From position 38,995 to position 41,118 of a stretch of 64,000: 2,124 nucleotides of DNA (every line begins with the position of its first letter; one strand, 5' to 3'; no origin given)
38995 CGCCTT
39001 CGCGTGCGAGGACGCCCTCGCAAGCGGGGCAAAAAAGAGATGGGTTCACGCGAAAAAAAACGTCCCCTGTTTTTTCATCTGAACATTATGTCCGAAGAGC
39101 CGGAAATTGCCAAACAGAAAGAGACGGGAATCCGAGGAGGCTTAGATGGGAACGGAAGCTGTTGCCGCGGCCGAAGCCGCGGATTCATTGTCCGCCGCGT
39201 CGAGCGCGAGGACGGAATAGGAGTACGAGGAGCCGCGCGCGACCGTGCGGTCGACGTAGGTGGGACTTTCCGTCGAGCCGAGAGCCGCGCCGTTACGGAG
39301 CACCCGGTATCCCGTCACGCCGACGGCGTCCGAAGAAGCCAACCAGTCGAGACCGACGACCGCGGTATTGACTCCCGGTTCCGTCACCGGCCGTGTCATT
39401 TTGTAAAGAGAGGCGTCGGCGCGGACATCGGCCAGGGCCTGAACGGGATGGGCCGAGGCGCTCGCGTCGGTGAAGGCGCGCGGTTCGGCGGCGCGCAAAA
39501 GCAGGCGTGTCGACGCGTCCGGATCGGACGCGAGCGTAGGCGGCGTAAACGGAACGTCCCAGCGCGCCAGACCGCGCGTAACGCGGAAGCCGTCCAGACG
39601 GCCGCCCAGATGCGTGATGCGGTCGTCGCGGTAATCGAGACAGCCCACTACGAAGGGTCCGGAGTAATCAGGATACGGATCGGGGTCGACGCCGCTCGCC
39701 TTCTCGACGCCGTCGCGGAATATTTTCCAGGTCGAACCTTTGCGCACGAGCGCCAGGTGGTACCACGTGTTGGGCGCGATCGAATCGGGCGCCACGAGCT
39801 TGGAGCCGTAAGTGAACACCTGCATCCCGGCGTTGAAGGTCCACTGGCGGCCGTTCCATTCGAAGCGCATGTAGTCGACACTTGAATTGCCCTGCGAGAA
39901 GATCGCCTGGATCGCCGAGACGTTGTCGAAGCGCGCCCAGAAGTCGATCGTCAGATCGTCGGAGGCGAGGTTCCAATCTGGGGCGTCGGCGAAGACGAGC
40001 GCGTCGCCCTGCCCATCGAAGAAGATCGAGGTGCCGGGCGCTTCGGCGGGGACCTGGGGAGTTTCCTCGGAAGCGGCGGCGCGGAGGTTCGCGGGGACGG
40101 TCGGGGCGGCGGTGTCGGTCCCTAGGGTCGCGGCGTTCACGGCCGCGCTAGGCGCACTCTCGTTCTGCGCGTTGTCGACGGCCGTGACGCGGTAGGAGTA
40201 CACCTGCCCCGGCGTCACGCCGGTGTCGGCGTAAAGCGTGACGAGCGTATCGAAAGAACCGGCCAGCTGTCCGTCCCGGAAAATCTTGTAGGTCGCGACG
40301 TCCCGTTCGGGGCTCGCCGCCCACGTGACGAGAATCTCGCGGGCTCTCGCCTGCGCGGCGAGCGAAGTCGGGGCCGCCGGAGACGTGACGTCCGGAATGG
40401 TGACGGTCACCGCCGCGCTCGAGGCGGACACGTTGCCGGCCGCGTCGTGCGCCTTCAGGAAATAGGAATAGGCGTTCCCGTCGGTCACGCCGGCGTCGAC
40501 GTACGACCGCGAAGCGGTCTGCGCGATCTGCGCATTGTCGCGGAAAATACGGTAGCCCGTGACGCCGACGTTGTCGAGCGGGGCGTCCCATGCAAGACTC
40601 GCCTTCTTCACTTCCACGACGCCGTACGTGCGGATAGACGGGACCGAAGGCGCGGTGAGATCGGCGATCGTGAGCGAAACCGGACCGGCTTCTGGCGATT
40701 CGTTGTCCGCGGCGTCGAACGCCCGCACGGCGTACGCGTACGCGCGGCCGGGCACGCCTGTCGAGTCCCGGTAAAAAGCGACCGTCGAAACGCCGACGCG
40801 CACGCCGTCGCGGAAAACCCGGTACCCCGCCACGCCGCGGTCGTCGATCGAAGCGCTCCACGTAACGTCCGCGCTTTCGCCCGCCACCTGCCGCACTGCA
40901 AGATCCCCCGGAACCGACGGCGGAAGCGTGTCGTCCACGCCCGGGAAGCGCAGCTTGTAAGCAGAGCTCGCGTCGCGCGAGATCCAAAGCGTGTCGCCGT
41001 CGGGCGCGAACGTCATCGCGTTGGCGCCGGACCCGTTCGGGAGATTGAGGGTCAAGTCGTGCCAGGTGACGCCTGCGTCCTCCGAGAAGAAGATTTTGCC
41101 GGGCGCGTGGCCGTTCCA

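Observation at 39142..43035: Roughly 1300-aa secreted BNR-propeller + FN3 x4 + LamG protein beside the NulO genes; annotated ATG sits inside a TATAAT box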

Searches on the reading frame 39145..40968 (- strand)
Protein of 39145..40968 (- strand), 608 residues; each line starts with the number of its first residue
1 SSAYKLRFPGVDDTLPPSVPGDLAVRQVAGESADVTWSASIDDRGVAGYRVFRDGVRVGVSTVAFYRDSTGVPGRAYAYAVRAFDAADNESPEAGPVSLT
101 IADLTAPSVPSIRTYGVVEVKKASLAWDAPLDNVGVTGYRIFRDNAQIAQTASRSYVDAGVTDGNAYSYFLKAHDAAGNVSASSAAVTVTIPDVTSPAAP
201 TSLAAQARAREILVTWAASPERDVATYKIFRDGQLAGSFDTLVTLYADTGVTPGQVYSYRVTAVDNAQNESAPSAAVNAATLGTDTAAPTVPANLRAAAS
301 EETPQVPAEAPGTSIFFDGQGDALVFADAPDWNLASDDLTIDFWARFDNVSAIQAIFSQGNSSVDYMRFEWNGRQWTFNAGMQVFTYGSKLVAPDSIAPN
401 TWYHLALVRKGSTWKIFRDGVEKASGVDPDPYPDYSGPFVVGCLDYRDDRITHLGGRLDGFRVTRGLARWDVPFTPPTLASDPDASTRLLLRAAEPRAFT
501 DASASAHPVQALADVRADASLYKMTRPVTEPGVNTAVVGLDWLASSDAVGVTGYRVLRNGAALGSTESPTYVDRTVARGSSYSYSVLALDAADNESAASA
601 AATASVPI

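Call 50: predict_structure(alignment_id=A3)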
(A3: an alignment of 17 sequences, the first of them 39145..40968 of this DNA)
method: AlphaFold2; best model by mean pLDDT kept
length: 608 residues; sequences in the alignment: 17
mean_pLDDT: 74.5   pTM: 0.35
mean pLDDT of the five models: 74.5, 74.1, 73.1, 72.1, 71.1
residues with pLDDT >= 90: 214; 70-90: 192; 50-70: 91; < 50: 111
segments of 3 or more residues with pLDDT < 50: 1-10, 303-322, 350-356, 358-364, 371-380, 482-534
pLDDT, mean of each block of 10 residues (from residue 1): 42 82 90 93 91 95 94 90 93 92 90 86 91 89 96 95 91 92 94 78 84 86 85 91 85 89 86 90 77 92 40 37 52 65 71 47 50 34 54 65 82 84 77 54 55 59 72 76 39 27 27 27 32 65 87 93 91 87 94 87 88
secondary structure, 60 per line:
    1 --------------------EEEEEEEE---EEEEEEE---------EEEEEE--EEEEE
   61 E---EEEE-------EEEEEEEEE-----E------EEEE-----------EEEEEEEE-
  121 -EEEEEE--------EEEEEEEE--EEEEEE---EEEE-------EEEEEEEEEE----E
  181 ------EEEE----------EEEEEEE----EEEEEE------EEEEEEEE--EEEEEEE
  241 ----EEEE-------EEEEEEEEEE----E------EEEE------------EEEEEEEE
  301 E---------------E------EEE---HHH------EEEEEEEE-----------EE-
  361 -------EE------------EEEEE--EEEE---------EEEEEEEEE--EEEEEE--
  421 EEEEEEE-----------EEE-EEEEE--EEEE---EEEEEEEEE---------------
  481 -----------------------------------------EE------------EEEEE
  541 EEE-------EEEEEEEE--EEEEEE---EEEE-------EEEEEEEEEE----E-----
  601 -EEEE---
elements in order: E21-28 E32-38 E48-53 E56-61 E65-68 E76-84 E97-100 E112-119 E122-127 E136-143 E146-151 E155-158 E166-175 E187-190 E201-207 E212-217 E224-231 E234-240 E245-248 E256-265 E277-280 E293-301 E324-326 E339-346 E382-386 E389-392 E402-410 E413-418 E421-427 E439-441 E443-447 E450-453 E457-465 E536-543 E551-558 E561-566 E570-573 E581-590 E602-605
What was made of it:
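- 40066..40128 (-): Strand A of FN3 domain 4 (aa 970-990). The corresponding block of the model has pLDDT ~92 (call 50).
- Tried and rejected: C-terminal model: only moderate quality (pLDDT 74.5, call 50).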
